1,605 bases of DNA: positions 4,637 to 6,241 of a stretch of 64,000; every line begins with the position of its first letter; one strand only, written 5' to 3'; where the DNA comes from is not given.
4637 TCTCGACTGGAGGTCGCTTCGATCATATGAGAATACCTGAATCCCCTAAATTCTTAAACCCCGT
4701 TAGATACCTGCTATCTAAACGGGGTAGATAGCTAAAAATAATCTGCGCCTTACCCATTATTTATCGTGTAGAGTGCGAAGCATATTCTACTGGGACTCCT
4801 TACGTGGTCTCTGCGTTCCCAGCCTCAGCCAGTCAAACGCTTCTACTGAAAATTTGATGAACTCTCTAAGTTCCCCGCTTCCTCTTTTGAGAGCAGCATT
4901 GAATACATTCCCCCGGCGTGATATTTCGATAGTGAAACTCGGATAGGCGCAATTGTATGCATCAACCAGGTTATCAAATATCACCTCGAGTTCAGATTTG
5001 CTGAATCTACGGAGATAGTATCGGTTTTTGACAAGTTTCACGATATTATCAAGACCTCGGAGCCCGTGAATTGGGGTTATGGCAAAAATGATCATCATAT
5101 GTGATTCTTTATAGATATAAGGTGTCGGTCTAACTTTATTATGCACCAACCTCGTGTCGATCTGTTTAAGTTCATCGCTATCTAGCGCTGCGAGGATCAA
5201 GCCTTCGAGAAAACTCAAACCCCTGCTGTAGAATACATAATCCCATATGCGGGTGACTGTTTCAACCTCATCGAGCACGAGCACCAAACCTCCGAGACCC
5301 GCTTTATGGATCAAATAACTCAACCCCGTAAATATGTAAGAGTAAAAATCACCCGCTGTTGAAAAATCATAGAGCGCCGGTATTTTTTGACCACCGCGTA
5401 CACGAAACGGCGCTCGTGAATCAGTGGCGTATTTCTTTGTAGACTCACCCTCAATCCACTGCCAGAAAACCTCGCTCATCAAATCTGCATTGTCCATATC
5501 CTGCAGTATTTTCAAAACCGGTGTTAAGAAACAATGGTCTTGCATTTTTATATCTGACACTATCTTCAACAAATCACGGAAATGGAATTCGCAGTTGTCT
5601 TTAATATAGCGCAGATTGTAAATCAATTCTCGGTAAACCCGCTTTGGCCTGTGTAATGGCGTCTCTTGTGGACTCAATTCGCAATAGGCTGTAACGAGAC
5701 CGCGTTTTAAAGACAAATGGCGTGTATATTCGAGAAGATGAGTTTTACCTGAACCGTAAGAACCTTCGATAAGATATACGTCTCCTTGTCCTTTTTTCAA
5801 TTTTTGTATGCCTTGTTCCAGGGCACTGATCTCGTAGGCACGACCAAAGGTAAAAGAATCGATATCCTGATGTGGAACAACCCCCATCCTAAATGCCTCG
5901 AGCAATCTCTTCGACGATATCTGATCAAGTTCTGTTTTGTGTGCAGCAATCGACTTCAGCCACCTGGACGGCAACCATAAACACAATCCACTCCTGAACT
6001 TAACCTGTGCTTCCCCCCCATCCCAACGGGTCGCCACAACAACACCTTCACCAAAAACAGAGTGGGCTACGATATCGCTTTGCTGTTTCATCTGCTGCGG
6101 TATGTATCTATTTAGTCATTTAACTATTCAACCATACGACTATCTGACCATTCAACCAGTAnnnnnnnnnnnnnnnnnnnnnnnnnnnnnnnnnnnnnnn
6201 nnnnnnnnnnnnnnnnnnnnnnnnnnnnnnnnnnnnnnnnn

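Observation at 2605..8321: Stand-alone four-gene operon: novel protein, two DUF2791/BrxD-like ATPases and an Lhr-like helicase (candidate defence system)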

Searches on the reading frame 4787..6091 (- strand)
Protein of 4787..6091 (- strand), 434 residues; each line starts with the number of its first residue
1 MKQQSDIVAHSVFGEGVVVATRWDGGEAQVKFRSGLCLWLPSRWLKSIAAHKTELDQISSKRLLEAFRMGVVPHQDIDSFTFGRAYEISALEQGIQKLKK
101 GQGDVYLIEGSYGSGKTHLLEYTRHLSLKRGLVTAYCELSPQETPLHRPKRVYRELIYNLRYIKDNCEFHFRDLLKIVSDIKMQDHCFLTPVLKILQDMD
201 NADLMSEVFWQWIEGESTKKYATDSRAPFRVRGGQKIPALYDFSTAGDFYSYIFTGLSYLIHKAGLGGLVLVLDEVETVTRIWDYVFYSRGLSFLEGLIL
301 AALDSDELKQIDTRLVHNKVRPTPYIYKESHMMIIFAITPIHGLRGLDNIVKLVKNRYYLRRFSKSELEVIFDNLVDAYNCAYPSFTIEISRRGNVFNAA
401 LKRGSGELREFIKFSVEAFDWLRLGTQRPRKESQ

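Call 3: search_protein_families(library=pfam, proteins=[window:4787-6091:-], max_evalue=0.01)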
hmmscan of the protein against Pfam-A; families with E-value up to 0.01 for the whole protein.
window:4787-6091:- (434 aa): 2 families
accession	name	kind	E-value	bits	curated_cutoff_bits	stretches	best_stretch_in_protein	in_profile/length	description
PF10923.14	BrxC_BrxD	-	1e-30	107.5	22.2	2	60-162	6-111/414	BREX system ATP-binding protein BrxC/D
PF13191.12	AAA_16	-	7.4e-06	27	32.6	1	82-140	3-63/167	AAA ATPase domain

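Call 4: search_protein_families(library=padloc, proteins=[window:4787-6091:-], max_evalue=0.01)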
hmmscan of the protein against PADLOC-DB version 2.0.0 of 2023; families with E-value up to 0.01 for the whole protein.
window:4787-6091:- (434 aa): 3 families
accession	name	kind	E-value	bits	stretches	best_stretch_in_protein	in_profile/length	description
PDLC02494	BrxD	-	8.7e-27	92.3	2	57-163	6-112/440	BrxD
PDLC03959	SngB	-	8e-18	62.7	1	56-161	7-115/439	-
PDLC02361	PifA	-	0.00082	16.1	1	75-125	14-62/720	PifA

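Call 5: search_protein_families(library=ncbifam, proteins=[window:4787-6091:-], max_evalue=0.01)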
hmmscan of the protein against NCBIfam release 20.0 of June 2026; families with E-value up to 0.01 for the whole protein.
window:4787-6091:- (434 aa): 2 families
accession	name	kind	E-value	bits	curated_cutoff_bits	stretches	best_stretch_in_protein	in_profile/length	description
NF033438.1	BREX_BrxD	equivalog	3.4e-26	92.3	350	2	59-163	4-108/423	BREX system ATP-binding protein BrxD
TIGR03420.1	DnaA_homol_Hda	equivalog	0.0015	18.1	194.8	1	72-141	9-76/226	DnaA regulatory inactivator Hda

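Call 9: search_protein_families(library=phrogs, proteins=[window:4787-6091:-], max_evalue=0.01)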
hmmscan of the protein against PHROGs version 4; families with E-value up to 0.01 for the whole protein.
window:4787-6091:- (434 aa): 0 families

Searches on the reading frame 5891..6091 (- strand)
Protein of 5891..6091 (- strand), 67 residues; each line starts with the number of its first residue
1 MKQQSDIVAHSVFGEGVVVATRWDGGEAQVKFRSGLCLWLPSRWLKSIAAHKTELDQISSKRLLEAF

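Call 24: search_protein_families(library=pfam, proteins=[window:5891-6091:-], max_evalue=10)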
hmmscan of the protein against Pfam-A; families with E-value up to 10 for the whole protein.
seq(67 aa): 1 family
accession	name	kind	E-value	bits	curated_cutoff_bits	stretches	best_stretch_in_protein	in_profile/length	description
PF21196.3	PcrA_UvrD_tudor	-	0.063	13.6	23.9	1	6-30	3-27/48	PcrA/UvrD tudor domain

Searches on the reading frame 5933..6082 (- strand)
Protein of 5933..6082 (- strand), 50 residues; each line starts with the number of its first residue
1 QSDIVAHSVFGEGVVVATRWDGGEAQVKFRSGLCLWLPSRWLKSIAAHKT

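Call 50: search_solved_structures(query=A3, max_evalue=10, show_alignments=3)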
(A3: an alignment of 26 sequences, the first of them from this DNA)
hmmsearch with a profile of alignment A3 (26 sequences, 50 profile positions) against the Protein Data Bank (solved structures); distinct sequences matched with E-value up to 10: 28.
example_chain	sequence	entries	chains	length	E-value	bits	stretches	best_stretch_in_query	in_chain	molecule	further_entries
7egs_B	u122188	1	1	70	2.7e-06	30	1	2-39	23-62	DNA helicase II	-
6yi2_A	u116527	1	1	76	3.2e-06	29.8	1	2-39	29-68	DNA helicase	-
7egt_B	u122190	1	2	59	0.0012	21.5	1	3-30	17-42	DNA helicase UvrD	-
4c2t_A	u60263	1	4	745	0.0033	20.1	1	3-33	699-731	DNA HELICASE II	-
9gii_A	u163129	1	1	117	0.044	16.5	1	12-46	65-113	Lysine-specific demethylase 4A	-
9gp4_A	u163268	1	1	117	0.051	16.4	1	12-46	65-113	Lysine-specific demethylase 4A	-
2qqr_A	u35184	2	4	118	0.063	16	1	12-46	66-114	JmjC domain-containing histone demethylation protein 3A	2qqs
5var_A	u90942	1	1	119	0.065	16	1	12-46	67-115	Lysine-specific demethylase 4A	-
2gf7_A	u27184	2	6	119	0.065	16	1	12-46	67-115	Jumonji domain-containing protein 2A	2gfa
5d6w_A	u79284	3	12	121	0.069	15.9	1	12-46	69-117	Lysine-specific demethylase 4A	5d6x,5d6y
7d4a_A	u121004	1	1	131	0.076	15.8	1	12-46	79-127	Lysine-specific demethylase 4A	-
9dqs_A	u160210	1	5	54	0.37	13.6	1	2-35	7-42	ATP-dependent DNA helicase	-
7r0w_X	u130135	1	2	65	0.68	12.7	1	13-45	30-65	Uncharacterized protein Cp097, conserved in cyanobacteria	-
6xks_A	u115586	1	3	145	0.71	12.7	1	9-33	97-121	Histidine ABC transporter substrate-binding protein HisJ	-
6mld_A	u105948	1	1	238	1.5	11.6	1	9-33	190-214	Lysine/arginine/ornithine-binding periplasmic protein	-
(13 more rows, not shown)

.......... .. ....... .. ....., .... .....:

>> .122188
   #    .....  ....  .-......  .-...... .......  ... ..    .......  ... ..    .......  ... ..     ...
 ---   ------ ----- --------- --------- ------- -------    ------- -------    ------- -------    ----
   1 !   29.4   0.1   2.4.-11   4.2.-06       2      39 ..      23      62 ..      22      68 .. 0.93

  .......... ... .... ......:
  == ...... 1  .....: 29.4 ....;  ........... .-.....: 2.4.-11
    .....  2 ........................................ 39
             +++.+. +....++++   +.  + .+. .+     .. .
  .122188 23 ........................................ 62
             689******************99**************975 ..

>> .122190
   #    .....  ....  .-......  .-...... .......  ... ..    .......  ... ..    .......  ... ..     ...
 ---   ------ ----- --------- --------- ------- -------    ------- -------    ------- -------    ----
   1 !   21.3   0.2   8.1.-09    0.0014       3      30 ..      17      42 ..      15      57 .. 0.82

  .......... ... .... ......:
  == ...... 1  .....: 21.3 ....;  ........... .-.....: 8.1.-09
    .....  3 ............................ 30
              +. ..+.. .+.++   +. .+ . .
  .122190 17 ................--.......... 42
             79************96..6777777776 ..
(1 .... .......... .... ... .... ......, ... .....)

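Call 51: search_protein_families(library=pfam, alignment_id=A3, max_evalue=1)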
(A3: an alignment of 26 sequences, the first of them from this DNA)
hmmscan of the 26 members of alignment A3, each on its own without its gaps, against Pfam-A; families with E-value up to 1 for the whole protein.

A. member 1, seq(50 aa): 1 family
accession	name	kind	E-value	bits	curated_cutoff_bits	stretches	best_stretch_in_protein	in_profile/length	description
PF21196.3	PcrA_UvrD_tudor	-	0.046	14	23.9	1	3-27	3-27/48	PcrA/UvrD tudor domain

B. families by the number of members that match (of 26 scanned): 9 families
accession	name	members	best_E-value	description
PF21196.3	PcrA_UvrD_tudor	3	0.013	PcrA/UvrD tudor domain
PF02559.22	CarD_TRCF_RID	3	0.077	CarD-like/TRCF RID domain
PF23614.1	DUF7141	2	0.048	Domain of unknown function (DUF7141)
PF18969.5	DUF5708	1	0.059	Family of unknown function (DUF5708)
PF18359.7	Tudor_5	1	0.088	Histone methyltransferase Tudor domain 1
PF06069.16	PerC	1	0.096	PerC transcriptional activator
PF11347.14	CRR42-like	1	0.098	Protein CHLORORESPIRATORY REDUCTION 42-like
PF11316.14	Rhamno_transf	1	0.14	Putative rhamnosyl transferase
PF05641.18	Agenet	1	0.23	Agenet domain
